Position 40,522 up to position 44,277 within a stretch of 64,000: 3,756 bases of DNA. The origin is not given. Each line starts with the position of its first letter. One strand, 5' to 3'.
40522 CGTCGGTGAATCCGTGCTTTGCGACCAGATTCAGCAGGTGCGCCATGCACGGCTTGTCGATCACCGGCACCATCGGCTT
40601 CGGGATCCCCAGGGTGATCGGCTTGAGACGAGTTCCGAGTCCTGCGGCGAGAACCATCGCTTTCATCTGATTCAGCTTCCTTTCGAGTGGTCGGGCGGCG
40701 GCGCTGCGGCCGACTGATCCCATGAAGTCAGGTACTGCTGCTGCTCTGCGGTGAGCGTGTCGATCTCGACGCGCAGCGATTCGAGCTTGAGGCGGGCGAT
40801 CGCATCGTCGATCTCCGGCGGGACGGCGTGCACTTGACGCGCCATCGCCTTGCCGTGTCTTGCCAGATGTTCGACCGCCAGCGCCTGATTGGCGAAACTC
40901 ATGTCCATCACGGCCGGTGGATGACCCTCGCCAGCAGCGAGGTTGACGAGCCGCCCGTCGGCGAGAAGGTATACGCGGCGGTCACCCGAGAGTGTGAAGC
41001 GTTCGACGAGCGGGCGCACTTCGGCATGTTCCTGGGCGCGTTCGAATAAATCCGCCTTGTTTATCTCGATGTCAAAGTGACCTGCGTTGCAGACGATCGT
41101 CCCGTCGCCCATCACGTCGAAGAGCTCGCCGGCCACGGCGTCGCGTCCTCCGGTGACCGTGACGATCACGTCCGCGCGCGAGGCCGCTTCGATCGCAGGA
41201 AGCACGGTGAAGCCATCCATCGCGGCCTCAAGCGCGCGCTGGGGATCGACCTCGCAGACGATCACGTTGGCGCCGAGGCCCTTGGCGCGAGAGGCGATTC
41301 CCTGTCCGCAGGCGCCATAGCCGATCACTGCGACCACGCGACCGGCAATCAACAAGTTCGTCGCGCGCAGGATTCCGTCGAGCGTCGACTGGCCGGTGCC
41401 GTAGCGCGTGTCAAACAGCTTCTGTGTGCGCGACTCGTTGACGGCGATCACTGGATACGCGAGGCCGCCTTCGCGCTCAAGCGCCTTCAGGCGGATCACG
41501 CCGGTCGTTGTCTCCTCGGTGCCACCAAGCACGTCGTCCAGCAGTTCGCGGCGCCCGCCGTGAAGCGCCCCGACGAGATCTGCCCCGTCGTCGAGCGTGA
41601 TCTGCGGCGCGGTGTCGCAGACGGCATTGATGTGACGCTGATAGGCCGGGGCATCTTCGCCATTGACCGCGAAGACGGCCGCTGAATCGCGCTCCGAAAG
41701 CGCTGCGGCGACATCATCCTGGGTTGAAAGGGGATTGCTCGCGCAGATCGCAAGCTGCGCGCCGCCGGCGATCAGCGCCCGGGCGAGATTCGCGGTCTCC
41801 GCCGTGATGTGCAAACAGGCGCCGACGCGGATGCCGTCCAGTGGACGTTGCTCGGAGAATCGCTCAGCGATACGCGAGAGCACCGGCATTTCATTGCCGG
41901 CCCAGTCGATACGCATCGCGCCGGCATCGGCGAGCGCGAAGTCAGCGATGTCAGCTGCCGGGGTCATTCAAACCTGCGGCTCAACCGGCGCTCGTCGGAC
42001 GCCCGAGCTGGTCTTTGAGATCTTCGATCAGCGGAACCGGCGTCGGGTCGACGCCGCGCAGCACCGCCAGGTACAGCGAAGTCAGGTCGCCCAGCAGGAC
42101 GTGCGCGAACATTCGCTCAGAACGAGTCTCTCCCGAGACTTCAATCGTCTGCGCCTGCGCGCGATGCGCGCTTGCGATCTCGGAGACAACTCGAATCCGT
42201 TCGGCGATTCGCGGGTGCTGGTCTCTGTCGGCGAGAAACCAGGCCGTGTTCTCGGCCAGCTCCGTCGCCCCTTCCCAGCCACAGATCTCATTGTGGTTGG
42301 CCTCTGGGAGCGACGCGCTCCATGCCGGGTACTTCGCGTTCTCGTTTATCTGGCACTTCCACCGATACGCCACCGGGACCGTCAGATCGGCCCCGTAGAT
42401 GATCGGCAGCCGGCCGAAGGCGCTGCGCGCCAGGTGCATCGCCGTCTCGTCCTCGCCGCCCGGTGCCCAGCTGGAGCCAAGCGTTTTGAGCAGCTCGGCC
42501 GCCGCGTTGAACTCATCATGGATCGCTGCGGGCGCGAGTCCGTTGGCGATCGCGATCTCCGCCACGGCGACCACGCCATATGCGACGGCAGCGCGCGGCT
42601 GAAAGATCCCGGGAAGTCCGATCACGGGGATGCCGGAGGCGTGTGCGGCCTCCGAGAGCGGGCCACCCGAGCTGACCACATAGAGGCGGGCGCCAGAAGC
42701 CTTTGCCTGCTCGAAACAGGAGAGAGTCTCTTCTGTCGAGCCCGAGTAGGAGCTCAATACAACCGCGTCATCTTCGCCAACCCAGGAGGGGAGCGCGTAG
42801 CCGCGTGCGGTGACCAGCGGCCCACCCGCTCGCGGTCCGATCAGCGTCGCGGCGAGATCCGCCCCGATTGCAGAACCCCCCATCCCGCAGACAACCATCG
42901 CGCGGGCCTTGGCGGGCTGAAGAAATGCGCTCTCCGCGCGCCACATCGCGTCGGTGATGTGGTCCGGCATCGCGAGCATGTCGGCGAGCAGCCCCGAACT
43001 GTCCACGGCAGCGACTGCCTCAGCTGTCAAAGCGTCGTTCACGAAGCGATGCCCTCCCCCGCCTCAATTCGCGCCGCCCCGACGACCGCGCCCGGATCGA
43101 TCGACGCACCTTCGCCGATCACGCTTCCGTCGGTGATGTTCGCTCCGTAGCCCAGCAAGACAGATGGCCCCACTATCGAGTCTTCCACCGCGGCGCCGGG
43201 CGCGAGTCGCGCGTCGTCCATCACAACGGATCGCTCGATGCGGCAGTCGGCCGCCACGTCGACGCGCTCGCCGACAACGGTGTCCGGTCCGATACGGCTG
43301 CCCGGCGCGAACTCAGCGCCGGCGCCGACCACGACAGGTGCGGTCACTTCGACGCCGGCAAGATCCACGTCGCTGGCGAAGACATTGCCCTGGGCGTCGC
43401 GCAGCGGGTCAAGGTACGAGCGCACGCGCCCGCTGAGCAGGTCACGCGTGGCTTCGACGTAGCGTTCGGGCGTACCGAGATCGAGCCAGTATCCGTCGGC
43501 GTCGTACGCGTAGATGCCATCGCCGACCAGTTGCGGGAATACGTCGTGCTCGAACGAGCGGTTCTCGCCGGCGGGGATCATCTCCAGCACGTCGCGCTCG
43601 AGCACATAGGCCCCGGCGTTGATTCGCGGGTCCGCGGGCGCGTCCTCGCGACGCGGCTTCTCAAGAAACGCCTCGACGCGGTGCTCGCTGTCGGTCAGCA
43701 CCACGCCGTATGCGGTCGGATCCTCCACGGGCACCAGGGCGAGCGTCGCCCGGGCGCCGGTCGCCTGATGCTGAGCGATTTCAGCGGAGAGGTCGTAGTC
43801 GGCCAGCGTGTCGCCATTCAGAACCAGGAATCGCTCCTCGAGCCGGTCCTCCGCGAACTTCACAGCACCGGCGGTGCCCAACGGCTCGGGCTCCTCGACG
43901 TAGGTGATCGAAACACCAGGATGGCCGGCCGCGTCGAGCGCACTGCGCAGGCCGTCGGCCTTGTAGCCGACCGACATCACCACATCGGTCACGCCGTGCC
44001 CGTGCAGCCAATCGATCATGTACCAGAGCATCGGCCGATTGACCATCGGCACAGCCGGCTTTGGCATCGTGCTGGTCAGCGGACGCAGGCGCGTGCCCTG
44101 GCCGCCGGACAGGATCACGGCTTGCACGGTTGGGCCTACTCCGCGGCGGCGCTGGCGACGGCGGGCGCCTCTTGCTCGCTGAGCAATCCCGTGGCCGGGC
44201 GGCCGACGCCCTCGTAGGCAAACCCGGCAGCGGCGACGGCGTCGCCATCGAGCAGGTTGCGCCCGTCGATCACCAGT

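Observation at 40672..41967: Second, short archaeal-type AhcY paralog embedded in a sugar-nucleotide operon while a canonical long AhcY sits 18 kb away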

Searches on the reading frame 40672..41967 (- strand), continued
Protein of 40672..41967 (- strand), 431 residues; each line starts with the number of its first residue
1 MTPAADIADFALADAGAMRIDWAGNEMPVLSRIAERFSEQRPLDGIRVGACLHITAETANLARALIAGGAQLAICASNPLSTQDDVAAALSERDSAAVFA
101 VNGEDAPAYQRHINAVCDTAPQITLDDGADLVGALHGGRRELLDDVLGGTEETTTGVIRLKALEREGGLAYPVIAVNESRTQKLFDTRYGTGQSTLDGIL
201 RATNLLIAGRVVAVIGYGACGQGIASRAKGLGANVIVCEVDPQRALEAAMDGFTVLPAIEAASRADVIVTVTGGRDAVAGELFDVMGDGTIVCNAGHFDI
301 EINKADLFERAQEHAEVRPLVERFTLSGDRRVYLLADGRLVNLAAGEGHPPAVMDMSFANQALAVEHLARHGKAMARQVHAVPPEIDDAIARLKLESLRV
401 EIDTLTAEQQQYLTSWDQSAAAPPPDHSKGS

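Call 23: find_encoding_contigs(protein=P0067, flank=10000, max_places=2)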
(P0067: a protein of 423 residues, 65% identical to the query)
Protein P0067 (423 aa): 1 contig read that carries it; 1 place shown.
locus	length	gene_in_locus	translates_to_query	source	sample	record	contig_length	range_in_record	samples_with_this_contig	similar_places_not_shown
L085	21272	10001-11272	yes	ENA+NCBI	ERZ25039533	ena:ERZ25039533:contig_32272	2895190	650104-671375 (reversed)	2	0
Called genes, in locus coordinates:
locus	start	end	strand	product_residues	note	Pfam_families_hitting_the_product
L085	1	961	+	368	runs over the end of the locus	PF04389:Peptidase_M28 (faint), PF01546:Peptidase_M20, PF07687:M20_dimer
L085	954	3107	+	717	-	PF03816:LytR_cpsA_psr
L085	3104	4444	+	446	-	PF03721:UDPG_MGDP_dh_N, PF00984:UDPG_MGDP_dh, PF03720:UDPG_MGDP_dh_C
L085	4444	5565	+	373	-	PF00483:NTP_transferase, PF12804:NTP_transf_3, PF25084:LbH_EIF2B, PF24894:Hexapep_GlmU (weak), PF25087:GMPPB_C, PF00132:Hexapep (weak)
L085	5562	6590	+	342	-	PF10432:bact-PGI_C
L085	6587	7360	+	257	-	PF13191:AAA_16 (faint), PF00005:ABC_tran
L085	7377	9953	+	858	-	PF12704:MacB_PCD, PF02687:FtsX, PF12704:MacB_PCD, PF02687:FtsX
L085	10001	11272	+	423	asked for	PF05221:AdoHcyase, PF02826:2-Hacid_dh_C (weak), PF00670:AdoHcyase_NAD, PF07991:KARI_N (weak)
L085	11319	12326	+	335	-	PF00483:NTP_transferase, PF12804:NTP_transf_3, PF25084:LbH_EIF2B (weak), PF00132:Hexapep (weak), PF25087:GMPPB_C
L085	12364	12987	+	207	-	-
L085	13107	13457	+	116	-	PF02482:Ribosomal_S30AE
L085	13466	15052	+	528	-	PF00501:AMP-binding, PF13193:AMP-binding_C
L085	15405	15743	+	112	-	PF13560:HTH_31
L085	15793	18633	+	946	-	PF07517:SecA_DEAD, PF01043:SecA_PP_bind, PF21090:P-loop_SecA, PF07516:SecA_SW, PF02810:SEC-C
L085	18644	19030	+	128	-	PF12680:SnoaL_2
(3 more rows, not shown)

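Call 38: find_encoding_contigs(protein=P0055, flank=10000, max_places=1)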
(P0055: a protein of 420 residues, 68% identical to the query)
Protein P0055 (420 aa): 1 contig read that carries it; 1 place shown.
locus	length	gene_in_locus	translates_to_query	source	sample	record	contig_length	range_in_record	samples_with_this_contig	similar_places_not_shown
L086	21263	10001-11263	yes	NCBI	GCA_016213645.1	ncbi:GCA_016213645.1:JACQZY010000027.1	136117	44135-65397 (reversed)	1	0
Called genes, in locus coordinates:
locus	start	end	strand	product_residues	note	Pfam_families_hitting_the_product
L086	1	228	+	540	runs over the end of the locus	PF02874:ATP-synt_ab_N, PF00006:ATP-synt_ab, PF00306:ATP-synt_ab_C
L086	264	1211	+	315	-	PF00231:ATP-synt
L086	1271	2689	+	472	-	PF02874:ATP-synt_ab_N, PF00006:ATP-synt_ab, PF22919:ATP-synt_VA_C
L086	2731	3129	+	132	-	PF02823:ATP-synt_DE_N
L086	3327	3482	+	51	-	-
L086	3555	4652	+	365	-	PF01546:Peptidase_M20, PF07687:M20_dimer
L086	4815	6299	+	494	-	PF03816:LytR_cpsA_psr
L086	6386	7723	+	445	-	PF03721:UDPG_MGDP_dh_N, PF00984:UDPG_MGDP_dh, PF03720:UDPG_MGDP_dh_C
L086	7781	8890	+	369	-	PF00483:NTP_transferase, PF12804:NTP_transf_3, PF24894:Hexapep_GlmU (weak), PF25084:LbH_EIF2B, PF25087:GMPPB_C, PF00132:Hexapep (weak)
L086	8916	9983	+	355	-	PF10432:bact-PGI_C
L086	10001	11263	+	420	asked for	PF05221:AdoHcyase, PF02826:2-Hacid_dh_C, PF00670:AdoHcyase_NAD, PF07991:KARI_N (weak)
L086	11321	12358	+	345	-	PF00483:NTP_transferase, PF12804:NTP_transf_3, PF00132:Hexapep (weak), PF25087:GMPPB_C (weak)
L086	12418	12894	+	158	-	-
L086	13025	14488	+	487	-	-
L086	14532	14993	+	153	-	-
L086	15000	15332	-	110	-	-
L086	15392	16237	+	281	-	-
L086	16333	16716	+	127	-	PF02482:Ribosomal_S30AE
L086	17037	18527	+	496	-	-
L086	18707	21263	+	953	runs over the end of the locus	PF07517:SecA_DEAD, PF01043:SecA_PP_bind, PF21090:P-loop_SecA, PF07516:SecA_SW, PF02810:SEC-C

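Call 60: search_protein_representatives(protein=window:40672-41967:-)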
Query: 431 residues. Proteins with E-value up to 0.001 (for the whole library): 10027; up to 1e-10: 4768; up to 1e-30: 1041. The best 150 are listed.
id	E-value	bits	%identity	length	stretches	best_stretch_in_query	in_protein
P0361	1.1e-164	564.7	62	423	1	3-419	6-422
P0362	1.8e-150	517.9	41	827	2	15-398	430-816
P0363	2.3e-148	510.9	61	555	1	4-426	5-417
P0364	3.6e-148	510.3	41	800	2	35-414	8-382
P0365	8.1e-147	505.8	57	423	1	4-418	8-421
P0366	1.1e-145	502.2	56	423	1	5-418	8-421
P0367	2.5e-138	477.9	55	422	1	5-417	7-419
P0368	3.2e-127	441.3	54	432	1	2-417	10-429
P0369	2.7e-117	408.6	50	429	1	3-417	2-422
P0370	5.8e-116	404.2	59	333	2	27-248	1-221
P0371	7.9e-115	400.5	52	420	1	15-422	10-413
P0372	1.5e-112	393.0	46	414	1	7-416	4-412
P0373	1.8e-111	389.5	49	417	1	9-414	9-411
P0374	1.5e-109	383.1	45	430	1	3-417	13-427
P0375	3.5e-109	381.9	59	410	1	6-304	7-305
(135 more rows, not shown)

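Call 62: predict_structure(alignment_id=A1)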
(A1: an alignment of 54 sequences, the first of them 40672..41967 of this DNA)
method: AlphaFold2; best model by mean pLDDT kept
length: 431 residues; sequences in the alignment: 54
mean_pLDDT: 92.0   pTM: 0.85
mean pLDDT of the five models: 92.0, 89.2, 88.7, 84.6, 80.1
residues with pLDDT >= 90: 341; 70-90: 70; 50-70: 17; < 50: 3
segments of 3 or more residues with pLDDT < 50: none
pLDDT, mean of each block of 10 residues (from residue 1): 79 97 95 98 98 95 98 93 94 96 94 97 96 96 97 91 96 94 81 88 94 94 95 97 97 98 98 89 97 83 95 95 96 90 77 91 98 97 95 94 91 75 55 44
secondary structure, 60 per line:
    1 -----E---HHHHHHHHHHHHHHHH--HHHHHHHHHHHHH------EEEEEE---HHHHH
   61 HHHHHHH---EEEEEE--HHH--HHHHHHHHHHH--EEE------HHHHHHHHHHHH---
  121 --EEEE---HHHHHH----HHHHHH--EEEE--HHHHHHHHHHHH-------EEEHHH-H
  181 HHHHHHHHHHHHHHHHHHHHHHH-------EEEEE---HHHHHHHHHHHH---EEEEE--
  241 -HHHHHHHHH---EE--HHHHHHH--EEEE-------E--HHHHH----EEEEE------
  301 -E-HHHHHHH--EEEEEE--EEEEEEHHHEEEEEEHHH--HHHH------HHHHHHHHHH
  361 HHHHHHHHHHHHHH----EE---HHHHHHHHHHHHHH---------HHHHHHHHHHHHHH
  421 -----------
elements in order: H10-25 H28-40 E47-52 H56-67 E71-76 H84-94 E97-99 H106-117 E123-126 H130-135 H140-145 E148-151 H154-165 E173-175 H180-203 E211-215 H219-230 E234-238 H242-250 H258-264 E267-270 H281-285 E290-294 H304-310 E313-318 E321-326 E330-335 H341-344 H351-374 H384-397 H407-420
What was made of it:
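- On Adenosylhomocysteinase (SAHH): AF2 pLDDT 92 and pTM 0.85 (call 62).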

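Call 65: fold_search(model_id=the predicted structure, library=pdb)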
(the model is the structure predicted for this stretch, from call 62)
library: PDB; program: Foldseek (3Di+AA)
matches with E <= 10: 1977; with E <= 0.001: 606
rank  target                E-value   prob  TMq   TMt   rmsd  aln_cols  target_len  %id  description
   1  7o5m_A                1.5e-53  1.00  0.91  0.95   1.9       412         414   53  Crystal structure of S-adenosyl-L-homocysteine hydrolase from Synechocystis sp. PCC 6803 cocrystallized with adenosine (released 2022-04-20)
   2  7zd8_C                2.0e-53  1.00  0.92  0.95   1.7       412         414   53  Crystal structure of the R24E mutant of S-adenosyl-L-homocysteine hydrolase from Synechocystis sp. PCC 6803 cocrystall (released 2022-07-13)
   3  7zd8_A                2.5e-53  1.00  0.91  0.94   2.0       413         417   53  Crystal structure of the R24E mutant of S-adenosyl-L-homocysteine hydrolase from Synechocystis sp. PCC 6803 cocrystall (released 2022-07-13)
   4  7o5l_C                4.8e-53  1.00  0.91  0.95   1.8       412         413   53  Crystal structure of S-adenosyl-L-homocysteine hydrolase from Synechocystis sp. PCC 6803 cocrystallized with adenosine (released 2022-04-20)
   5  7zd9_A                9.5e-53  1.00  0.91  0.94   1.9       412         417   53  Crystal structure of the E352T mutant of S-adenosyl-L-homocysteine hydrolase from Synechocystis sp. PCC 6803 cocrystal (released 2022-07-13)
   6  7zd7_A                1.0e-52  1.00  0.91  0.95   1.8       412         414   53  Crystal structure of the R24E/E352T double mutant of S-adenosyl-L-homocysteine hydrolase from Synechocystis sp. PCC 68 (released 2022-07-13)
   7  9ifb_A                1.2e-52  1.00  0.92  0.94   1.7       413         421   52  Crystal structure of S-adenosyl-L-homocysteine hydrolase mutant C221W from Pyrococcus furiosus in complex with inosine (released 2026-03-04)
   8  7o5l_A                1.3e-52  1.00  0.91  0.94   1.9       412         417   53  Crystal structure of S-adenosyl-L-homocysteine hydrolase from Synechocystis sp. PCC 6803 cocrystallized with adenosine (released 2022-04-20)
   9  7r37_A                5.3e-52  1.00  0.92  0.94   1.7       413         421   52  Crystal structure of S-adenosyl-L-homocysteine hydrolase from Pyrococcus furiosus in complex with inosine (released 2023-02-15)
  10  7r39_A                3.6e-51  1.00  0.91  0.95   1.8       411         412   52  Crystal structure of S-adenosyl-L-homocysteine hydrolase from Sulfolobus acidocaldarius in complex with adenosine (released 2023-02-15)
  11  3x2f_B                1.7e-49  1.00  0.89  0.95   1.8       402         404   51  A Thermophilic S-Adenosylhomocysteine Hydrolase (released 2015-05-06)
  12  7r3a_A                2.0e-49  1.00  0.90  0.95   2.0       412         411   51  Crystal structure of S-adenosyl-L-homocysteine hydrolase from Methanococcus maripaludis in complex with inosine (released 2023-02-15)
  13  3x2f_A                1.7e-47  1.00  0.88  0.94   2.0       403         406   51  A Thermophilic S-Adenosylhomocysteine Hydrolase (released 2015-05-06)
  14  5tov_B                4.4e-46  1.00  0.85  0.90   2.7       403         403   51  Crystal structure of the inactive form of S-adenosyl-L-homocysteine hydrolase from Thermotoga maritima in binary compl (released 2017-07-05)
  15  3x2e_A                6.4e-45  1.00  0.90  0.96   1.6       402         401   51  A thermophilic hydrolase (released 2015-05-06)
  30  1xwf_A                4.4e-43  1.00  0.93  0.93   1.6       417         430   42  K185N mutated S-adenosylhomocysteine hydrolase (released 2005-09-20)
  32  1li4                  5.2e-43  1.00  0.90  0.90   2.1       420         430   42  Human S-adenosylhomocysteine hydrolase complexed with neplanocin (released 2003-05-20)
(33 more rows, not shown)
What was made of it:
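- On Adenosylhomocysteinase (SAHH): Foldseek TM 0.91-0.95 and rmsd 1.7-2.0 A to 7o5m, 7r37 and 7r39 (call 65).
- A rat K185N mutant structure exists (1xwf, call 65). The AF2 model has pLDDT 92 (call 62) and TM 0.91-0.95 to 7o5m (call 65).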

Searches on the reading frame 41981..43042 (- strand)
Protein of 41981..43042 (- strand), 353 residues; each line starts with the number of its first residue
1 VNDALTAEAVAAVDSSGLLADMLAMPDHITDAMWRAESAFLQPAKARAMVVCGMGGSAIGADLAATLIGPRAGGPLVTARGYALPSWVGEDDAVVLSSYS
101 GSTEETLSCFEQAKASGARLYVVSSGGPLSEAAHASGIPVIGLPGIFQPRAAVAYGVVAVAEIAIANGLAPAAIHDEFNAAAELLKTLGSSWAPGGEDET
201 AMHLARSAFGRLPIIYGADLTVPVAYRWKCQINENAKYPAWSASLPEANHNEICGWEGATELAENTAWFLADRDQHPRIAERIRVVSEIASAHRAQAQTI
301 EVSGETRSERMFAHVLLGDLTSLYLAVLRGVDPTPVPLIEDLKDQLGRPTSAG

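Call 3: search_protein_families(library=ncbifam, proteins=[window:41981-43042:-])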
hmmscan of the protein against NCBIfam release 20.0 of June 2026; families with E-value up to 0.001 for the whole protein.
window:41981-43042:- (353 aa): 6 families
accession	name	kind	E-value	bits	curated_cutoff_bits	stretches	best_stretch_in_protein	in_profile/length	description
NF006426.0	PRK08674.1-6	subfamily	8.9e-82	274.8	295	1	7-347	5-350/354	bifunctional phosphoglucose/phosphomannose isomerase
NF006425.0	PRK08674.1-5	equivalog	4.8e-75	252.7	471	1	7-349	8-356/358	bifunctional phosphoglucose/phosphomannose isomerase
TIGR02128.1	G6PI_arch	equivalog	1.5e-71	240.8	213.9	1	47-346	22-307/308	bifunctional phosphoglucose/phosphomannose isomerase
NF006423.0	PRK08674.1-2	equivalog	1.5e-69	234.3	254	1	38-346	19-316/317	bifunctional phosphoglucose/phosphomannose isomerase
NF006424.0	PRK08674.1-3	equivalog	6.4e-46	157.4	730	1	13-346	15-352/355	bifunctional phosphoglucose/phosphomannose isomerase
NF006422.0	PRK08674.1-1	subfamily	1.9e-36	126.1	317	1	45-346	24-295/302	bifunctional phosphoglucose/phosphomannose isomerase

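Call 4: search_protein_families(library=pfam, proteins=[window:41981-43042:-])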
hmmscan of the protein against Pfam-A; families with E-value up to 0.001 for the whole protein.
window:41981-43042:- (353 aa): 1 family
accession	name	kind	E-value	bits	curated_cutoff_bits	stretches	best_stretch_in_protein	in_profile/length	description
PF10432.14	bact-PGI_C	-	1.3e-49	168.5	24.5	1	198-346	2-151/151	Bacterial phospho-glucose isomerase C-terminal SIS domain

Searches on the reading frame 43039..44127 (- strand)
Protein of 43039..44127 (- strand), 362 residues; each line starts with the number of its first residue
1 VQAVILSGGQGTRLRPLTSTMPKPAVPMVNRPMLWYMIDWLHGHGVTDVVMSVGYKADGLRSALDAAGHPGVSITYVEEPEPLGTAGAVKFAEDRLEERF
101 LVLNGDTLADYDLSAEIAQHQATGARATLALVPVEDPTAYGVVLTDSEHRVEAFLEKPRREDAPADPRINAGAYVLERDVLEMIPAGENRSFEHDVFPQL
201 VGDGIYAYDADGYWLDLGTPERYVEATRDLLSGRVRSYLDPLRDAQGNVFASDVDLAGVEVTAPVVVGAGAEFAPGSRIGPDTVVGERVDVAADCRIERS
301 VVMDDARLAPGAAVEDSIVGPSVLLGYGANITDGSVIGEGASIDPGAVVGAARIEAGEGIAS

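Call 3: search_protein_families(library=ncbifam, proteins=[window:43039-44127:-])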
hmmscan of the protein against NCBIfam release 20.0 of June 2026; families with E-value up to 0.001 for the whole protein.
window:43039-44127:- (362 aa): 40 families (the best 25 are shown)
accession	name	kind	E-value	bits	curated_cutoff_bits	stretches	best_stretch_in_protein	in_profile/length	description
NF052502.1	man1P_GTase_Rv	exception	7.6e-84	281.6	440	1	1-346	1-327/352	mannose-1-phosphate guanylyltransferase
TIGR03992.1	Arch_glmU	subfamily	6.4e-59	199.8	292.1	1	1-332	1-334/393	bifunctional sugar-1-phosphate nucleotidylyltransferase/acetyltransferase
TIGR01208.1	rmlA_long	equivalog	2.1e-44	151.8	320.25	1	3-325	2-331/353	glucose-1-phosphate thymidylyltransferase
NF041173.1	Sug_nt_acttase_Thmprot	equivalog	1.6e-35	122.9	600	1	1-331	1-333/405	bifunctional sugar-1-phosphate nucleotidylyltransferase/acetyltransferase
TIGR02091.1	glgC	equivalog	1.3e-34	119.9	424.9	2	88-332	100-363/364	glucose-1-phosphate adenylyltransferase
NF041313.1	UDPGP_AglF_Halo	equivalog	3.2e-33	115.1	400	1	1-228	1-232/234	UTP--glucose-1-phosphate uridylyltransferase AglF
NF049965.1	GlMnHpPGnyltfHddC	equivalog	3.7e-33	115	300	1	1-225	1-216/221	D-glycero-D-manno-heptose 1-phosphate guanosyltransferase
NF045761.1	NAMPUrTaseMurU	equivalog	2.9e-30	105.8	250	1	1-226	1-223/226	N-acetylmuramate alpha-1-phosphate uridylyltransferase MurU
TIGR01173.1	glmU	equivalog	1e-29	103.7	366.85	2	1-182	1-178/452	bifunctional UDP-N-acetylglucosamine diphosphorylase/glucosamine-1-phosphate N-acetyltransferase GlmU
NF003670.0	PRK05293.1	equivalog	4.8e-29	101.5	470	2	89-334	110-361/382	glucose-1-phosphate adenylyltransferase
TIGR02623.1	G1P_cyt_trans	equivalog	9.5e-29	100.6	300.25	2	74-219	95-234/255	glucose-1-phosphate cytidylyltransferase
NF010935.0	PRK14355.1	equivalog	1e-27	96.9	718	2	2-182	5-184/459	bifunctional UDP-N-acetylglucosamine diphosphorylase/glucosamine-1-phosphate N-acetyltransferase GlmU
NF002772.0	PRK02862.1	equivalog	5.4e-27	94.6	537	3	84-162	99-183/429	glucose-1-phosphate adenylyltransferase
NF002023.0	PRK00844.1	subfamily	2.5e-26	92.5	458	1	3-331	9-381/408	glucose-1-phosphate adenylyltransferase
NF010934.1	PRK14354.1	equivalog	5.8e-24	84.4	450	1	3-181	2-177/447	bifunctional UDP-N-acetylglucosamine diphosphorylase/glucosamine-1-phosphate N-acetyltransferase GlmU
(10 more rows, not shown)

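Call 4: search_protein_families(library=pfam, proteins=[window:43039-44127:-])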
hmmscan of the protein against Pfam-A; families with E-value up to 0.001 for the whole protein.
window:43039-44127:- (362 aa): 6 families
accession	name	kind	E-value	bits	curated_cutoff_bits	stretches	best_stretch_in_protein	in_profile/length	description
PF00483.29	NTP_transferase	-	2e-53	181.9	21.2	1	3-231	2-243/245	Nucleotidyl transferase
PF25084.1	LbH_EIF2B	-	9.4e-12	45.3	54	1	259-348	16-104/105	EIF2B subunit epsilon LbH domain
PF00132.30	Hexapep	-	7.9e-11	41.6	27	2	316-350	1-35/36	Bacterial transferase hexapeptide (six repeats)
PF12804.13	NTP_transf_3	-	2.9e-10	41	27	1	3-127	1-118/160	MobA-like NTP transferase domain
PF24894.1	Hexapep_GlmU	-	8.1e-09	36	23.3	1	293-351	28-85/104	GlmU-like, C-terminal hexapeptide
PF25087.1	GMPPB_C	-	0.00032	20.8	39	0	265-343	5-83/110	GMPPB C-terminal domain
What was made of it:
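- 43039..44127 (-): Second NDP-sugar pyrophosphorylase (ManC-like with LbH domain). Calls 3 and 4.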
